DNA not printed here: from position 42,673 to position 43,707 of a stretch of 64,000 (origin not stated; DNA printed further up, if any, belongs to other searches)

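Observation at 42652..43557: Orphan MvaI/BcnI-family restriction endonuclease immediately downstream of tRNA-Pro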

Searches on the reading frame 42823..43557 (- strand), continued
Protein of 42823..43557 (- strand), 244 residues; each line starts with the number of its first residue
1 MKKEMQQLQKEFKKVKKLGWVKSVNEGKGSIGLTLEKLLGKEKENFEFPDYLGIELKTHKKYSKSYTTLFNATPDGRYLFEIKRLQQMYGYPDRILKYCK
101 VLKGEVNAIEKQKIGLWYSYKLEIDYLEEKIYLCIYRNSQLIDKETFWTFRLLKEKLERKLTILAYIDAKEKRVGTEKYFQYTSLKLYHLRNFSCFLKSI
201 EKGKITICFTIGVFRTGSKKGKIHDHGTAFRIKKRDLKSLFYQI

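Call 82: predict_structure(alignment_id=A1)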
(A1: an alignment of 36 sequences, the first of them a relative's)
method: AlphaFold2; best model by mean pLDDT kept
length: 244 residues; sequences in the alignment: 36
mean_pLDDT: 92.7   pTM: 0.87
mean pLDDT of the five models: 92.7, 92.7, 92.4, 92.3, 92.2
residues with pLDDT >= 90: 200; 70-90: 39; 50-70: 5; < 50: 0
segments of 3 or more residues with pLDDT < 50: none
pLDDT, mean of each block of 10 residues (from residue 1): 94 97 83 92 70 92 93 85 91 92 96 95 98 97 97 95 97 94 98 98 97 90 88 97 96
secondary structure, 60 per line:
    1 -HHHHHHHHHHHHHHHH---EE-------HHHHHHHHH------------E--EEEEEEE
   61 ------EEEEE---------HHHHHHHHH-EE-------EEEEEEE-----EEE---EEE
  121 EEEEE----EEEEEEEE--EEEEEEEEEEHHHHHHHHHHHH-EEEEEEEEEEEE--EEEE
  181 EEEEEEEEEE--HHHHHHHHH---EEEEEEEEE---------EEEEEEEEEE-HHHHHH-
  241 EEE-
elements in order: H2-17 H30-38 E54-60 E67-71 H81-89 E100-106 E112-114 E118-125 E130-137 E140-149 H150-161 E163-174 E177-190 H193-201 E205-213 E223-232 H234-239 E241-243

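Call 85: fold_search(model_id=the predicted structure, library=pdb)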
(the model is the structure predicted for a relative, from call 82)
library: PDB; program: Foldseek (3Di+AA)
matches with E <= 10: 599; with E <= 0.001: 6
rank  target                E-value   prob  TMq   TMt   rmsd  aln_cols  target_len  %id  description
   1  2oaa_A                2.5e-24  1.00  0.91  0.90   2.0       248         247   31  Restriction endonuclease MvaI-cognate DNA substrate complex (released 2007-02-20)
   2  2oaa_B                3.7e-24  1.00  0.92  0.90   1.9       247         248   32  Restriction endonuclease MvaI-cognate DNA substrate complex (released 2007-02-20)
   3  2oa9_A                3.0e-20  1.00  0.65  0.64   7.5       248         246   31  Restriction endonuclease MvaI in the absence of DNA (released 2007-02-20)
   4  2oa9_B                9.0e-16  1.00  0.57  0.62   7.2       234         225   29  Restriction endonuclease MvaI in the absence of DNA (released 2007-02-20)
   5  2odh                  4.7e-11  1.00  0.68  0.71   4.4       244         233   20  Restriction Endonuclease BCNI in the Absence of DNA (released 2007-03-20)
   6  2odi_A                9.1e-11  1.00  0.72  0.73   3.9       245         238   20  Restriction Endonuclease BCNI-Cognate DNA Substrate Complex (released 2007-03-20)
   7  3u2g                  6.5e-03  0.66  0.18  0.16  25.1       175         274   10  Crystal structure of the C-terminal DUF1608 domain of the Methanosarcina acetivorans S-layer (MA0829) protein (released 2012-07-04)
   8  2aor_B                2.6e-02  0.95  0.35  0.38  10.6       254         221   12  Crystal structure of MutH-hemimethylated DNA complex (released 2005-10-11)
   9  2aoq_A                4.6e-02  0.91  0.36  0.40   9.4       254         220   12  Crystal structure of MutH-unmethylated DNA complex (released 2005-10-11)
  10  2azo_B                9.4e-02  0.57  0.32  0.33  12.6       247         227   14  DNA MISMATCH REPAIR PROTEIN MUTH FROM E. COLI (released 1998-05-20)
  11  2azo_A                2.2e-01  0.38  0.20  0.22   9.4       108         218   14  DNA MISMATCH REPAIR PROTEIN MUTH FROM E. COLI (released 1998-05-20)
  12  4q4z_D                2.9e-01  0.02  0.08  0.02  21.7       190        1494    8  Thermus thermophilus RNA polymerase de novo transcription initiation complex (released 2014-07-30)
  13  4oin_D                3.0e-01  0.02  0.08  0.02  21.7       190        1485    8  Crystal structure of Thermus thermophilus transcription initiation complex soaked with GE23077 (released 2014-05-07)
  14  3msw                  3.4e-01  0.06  0.10  0.15  16.6       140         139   11  Crystal structure of a Protein with unknown function (BF3112) from Bacteroides fragilis NCTC 9343 at 1.90 A resolution (released 2010-06-09)
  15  8i9r_Cy               3.6e-01  0.05  0.10  0.10  16.6       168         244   10  Cryo-EM structure of a Chaetomium thermophilum pre-60S ribosomal subunit - State 5S RNP (released 2023-05-17)
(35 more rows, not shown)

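Call 91: search_dna_similar(query=window:42823-43557:-, collection=plasmids, mode=protein, max_rows=15)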
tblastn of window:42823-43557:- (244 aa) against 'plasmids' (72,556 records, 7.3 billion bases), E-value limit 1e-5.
Records with a match: 11; places in all: 11; records where one place covers at least 80% of the query: 11.
Best place of each record, by identity: <60% 11.
By first word of the organism name: Lactococcus 3; Clostridium 2; Methanobacterium 1; Macrococcoides 1; Liquorilactobacillus 1; Latilactobacillus 1; Photobacterium 1; Parabacteroides 1.
By predicted mobility (MOB-suite, as given by PLSDB): non-mobilizable 4; conjugative 4; mobilizable 3.
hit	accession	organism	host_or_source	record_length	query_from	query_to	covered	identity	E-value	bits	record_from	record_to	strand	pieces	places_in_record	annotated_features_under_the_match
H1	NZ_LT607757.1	Methanobacterium congolense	-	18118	5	241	97%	33.3%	1e-21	100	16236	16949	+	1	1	MvaI/BcnI family restriction endonuclease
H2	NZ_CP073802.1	Macrococcoides caseolyticum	cattle,pure culture,nasal swab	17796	1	232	95%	33.3%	4e-19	93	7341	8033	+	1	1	MvaI/BcnI family restriction endonuclease | hypothetical protein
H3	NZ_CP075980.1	Clostridium perfringens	feces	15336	1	237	97%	32.2%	3e-16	84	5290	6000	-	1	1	MvaI/BcnI family restriction endonuclease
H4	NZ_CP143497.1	Clostridium perfringens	pig,fecal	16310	1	237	97%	32.2%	3e-16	84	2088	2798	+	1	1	MvaI/BcnI family restriction endonuclease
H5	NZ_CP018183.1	Liquorilactobacillus nagelii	cell culture,water kefir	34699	20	237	89%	33.9%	6e-14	78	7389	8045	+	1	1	MvaI/BcnI family restriction endonuclease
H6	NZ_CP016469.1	Latilactobacillus curvatus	cell culture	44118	20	237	89%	33.5%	7e-14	78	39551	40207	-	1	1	MvaI/BcnI family restriction endonuclease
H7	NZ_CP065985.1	Lactococcus lactis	-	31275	1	241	99%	29.0%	1e-7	59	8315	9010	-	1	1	MvaI/BcnI family restriction endonuclease | helix-turn-helix transcriptional regulator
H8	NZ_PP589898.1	Lactococcus sp.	Bacterial culture,Dairy environment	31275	1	241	99%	29.0%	1e-7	59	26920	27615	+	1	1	MvaI/BcnI family restriction endonuclease | helix-turn-helix transcriptional regulator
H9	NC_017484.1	Lactococcus lactis subsp. lactis CV56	Homo sapiens,vagina of healthy women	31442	1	241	99%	29.0%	1e-7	59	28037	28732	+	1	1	MvaI/BcnI family restriction endonuclease | helix-turn-helix transcriptional regulator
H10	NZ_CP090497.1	Photobacterium damselae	Seriola lalandi,Cell culture,Caudal ...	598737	14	241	93%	30.5%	9e-13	74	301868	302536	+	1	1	MvaI/BcnI family restriction endonuclease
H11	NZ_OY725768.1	Parabacteroides distasonis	-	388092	11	241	95%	28.8%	3e-10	67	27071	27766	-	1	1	MvaI/BcnI restriction endonuclease family protein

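Call 92: search_dna_similar(query=window:42823-43557:-, collection=phages, mode=protein, max_rows=15)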
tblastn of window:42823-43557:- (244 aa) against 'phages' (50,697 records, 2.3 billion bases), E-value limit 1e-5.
No match.

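Call 95: search_protein_families(library=pfam, alignment_id=A4, max_evalue=0.00001)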
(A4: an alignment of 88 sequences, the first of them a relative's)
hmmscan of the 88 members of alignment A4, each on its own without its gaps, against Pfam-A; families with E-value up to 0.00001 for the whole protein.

A. member 1, L002:5353-6801:- (483 aa): 3 families
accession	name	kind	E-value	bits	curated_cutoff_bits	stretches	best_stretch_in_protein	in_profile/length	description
PF03129.25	HGTP_anticodon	-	2.7e-24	85.6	21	1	296-387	1-92/94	Anticodon binding domain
PF09180.16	ProRS-C_1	-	1.2e-23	83.4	31.5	1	415-483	1-71/71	Prolyl-tRNA synthetase, C-terminal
PF00587.30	tRNA-synt_2b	-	6e-21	75.7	29.3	1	107-278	5-177/179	tRNA synthetase class II core domain (G, H, P, S and T)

B. families by the number of members that match (of 88 scanned): 87 families (the first 25 are shown)
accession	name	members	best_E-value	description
PF00117.34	GATase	4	1.8e-42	Glutamine amidotransferase class-I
PF03129.25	HGTP_anticodon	4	3.1e-25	Anticodon binding domain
PF09180.16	ProRS-C_1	4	2.2e-24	Prolyl-tRNA synthetase, C-terminal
PF00587.30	tRNA-synt_2b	4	1.9e-23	tRNA synthetase class II core domain (G, H, P, S and T)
PF00005.33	ABC_tran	3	4.7e-33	ABC transporter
PF07722.19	Peptidase_C26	3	1.6e-28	Peptidase C26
PF01935.23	DUF87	3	2.2e-23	Helicase HerA, central domain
PF00730.31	HhH-GPD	3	1.6e-21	HhH-GPD superfamily base excision DNA repair protein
PF14815.12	NUDIX_4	3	3e-21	NUDIX domain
PF00768.25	Peptidase_S11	2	1.1e-67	D-alanyl-D-alanine carboxypeptidase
PF00122.25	E1-E2_ATPase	2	8.7e-46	E1-E2 ATPase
PF04073.20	tRNA_edit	2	8.9e-29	Aminoacyl-tRNA editing domain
PF00702.32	Hydrolase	2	4.1e-22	haloacid dehalogenase-like hydrolase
PF01381.28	HTH_3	2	4.1e-17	Helix-turn-helix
PF00293.34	NUDIX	2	5.2e-17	NUDIX domain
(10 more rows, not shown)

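Call 96: search_protein_families(library=padloc, alignment_id=A4, max_evalue=1e-8)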
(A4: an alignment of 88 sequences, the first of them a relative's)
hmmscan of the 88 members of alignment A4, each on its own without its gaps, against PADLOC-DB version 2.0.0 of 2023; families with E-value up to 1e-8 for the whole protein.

A. member 1, L002:5353-6801:- (483 aa): 0 families

B. families by the number of members that match (of 88 scanned): 38 families (the first 25 are shown)
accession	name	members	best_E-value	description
PDLC04140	mad8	4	1.3e-19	mads_8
PDLC04102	HerA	3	1.3e-116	-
PDLC04105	HerA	3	5.4e-75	-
PDLC04106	HerA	3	8.5e-60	-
PDLC04097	HerA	3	2.7e-54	-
PDLC04098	HerA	3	2.8e-53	-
PDLC02185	HerA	3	1.2e-52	-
PDLC04100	HerA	3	1.5e-50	-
PDLC02188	HerA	3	2.1e-47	-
PDLC04103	HerA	3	3.4e-43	-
PDLC04104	HerA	3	1.7e-36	-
PDLC04135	mad3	3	6.2e-33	mads_3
PDLC03398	REase_II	3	7.4e-31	Type II nicking endonuclease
PDLC04101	HerA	3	2.8e-16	-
PDLC01055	HerA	3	8.6e-16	Type III coevolved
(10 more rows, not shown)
